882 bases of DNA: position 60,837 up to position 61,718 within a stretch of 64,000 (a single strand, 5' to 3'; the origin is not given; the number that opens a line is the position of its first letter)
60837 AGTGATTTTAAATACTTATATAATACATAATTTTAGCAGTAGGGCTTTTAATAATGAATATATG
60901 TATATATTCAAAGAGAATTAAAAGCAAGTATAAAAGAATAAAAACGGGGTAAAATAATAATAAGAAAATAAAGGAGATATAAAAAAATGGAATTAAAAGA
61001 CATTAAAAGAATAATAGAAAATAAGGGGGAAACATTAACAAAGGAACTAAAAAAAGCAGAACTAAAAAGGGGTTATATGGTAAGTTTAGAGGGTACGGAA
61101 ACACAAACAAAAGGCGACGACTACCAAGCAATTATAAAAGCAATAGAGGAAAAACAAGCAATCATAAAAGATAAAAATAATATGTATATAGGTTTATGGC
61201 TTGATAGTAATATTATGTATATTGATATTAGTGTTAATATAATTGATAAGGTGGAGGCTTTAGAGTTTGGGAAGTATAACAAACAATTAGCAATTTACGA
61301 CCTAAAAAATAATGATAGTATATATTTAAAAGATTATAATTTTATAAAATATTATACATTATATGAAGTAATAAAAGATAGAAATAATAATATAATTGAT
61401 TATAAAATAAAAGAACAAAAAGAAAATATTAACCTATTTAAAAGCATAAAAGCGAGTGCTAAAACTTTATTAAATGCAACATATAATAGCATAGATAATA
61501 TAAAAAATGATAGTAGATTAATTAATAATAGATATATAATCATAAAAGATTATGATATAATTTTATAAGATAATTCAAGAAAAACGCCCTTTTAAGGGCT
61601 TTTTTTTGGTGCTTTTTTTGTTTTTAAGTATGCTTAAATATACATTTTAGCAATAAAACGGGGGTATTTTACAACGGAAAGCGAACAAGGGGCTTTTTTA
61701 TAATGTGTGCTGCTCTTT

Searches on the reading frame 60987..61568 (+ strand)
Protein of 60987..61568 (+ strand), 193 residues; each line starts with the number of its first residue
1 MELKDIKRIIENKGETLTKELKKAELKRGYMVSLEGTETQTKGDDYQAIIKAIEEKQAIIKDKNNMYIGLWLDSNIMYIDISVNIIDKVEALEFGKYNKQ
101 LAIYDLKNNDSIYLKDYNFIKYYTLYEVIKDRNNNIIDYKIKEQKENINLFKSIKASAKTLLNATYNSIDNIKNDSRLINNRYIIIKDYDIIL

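Call 35: find_encoding_contigs(protein=window:60987-61568:+, flank=4000, max_places=10)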
Protein window:60987-61568:+ (193 aa): 2 contigs read that carry it; 1 place shown.
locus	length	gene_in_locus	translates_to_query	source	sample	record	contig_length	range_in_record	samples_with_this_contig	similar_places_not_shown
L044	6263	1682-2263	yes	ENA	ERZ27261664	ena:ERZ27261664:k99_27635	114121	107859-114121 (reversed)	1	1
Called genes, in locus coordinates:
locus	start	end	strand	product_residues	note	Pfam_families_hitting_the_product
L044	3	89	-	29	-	?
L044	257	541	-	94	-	PF23907:DUF7249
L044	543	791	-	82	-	-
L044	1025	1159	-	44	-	-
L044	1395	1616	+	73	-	-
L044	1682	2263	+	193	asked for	-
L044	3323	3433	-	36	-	-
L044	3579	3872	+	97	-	-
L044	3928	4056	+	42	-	-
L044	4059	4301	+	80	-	-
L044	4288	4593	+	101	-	-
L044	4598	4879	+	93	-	-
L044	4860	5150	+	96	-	-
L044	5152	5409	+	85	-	-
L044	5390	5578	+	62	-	-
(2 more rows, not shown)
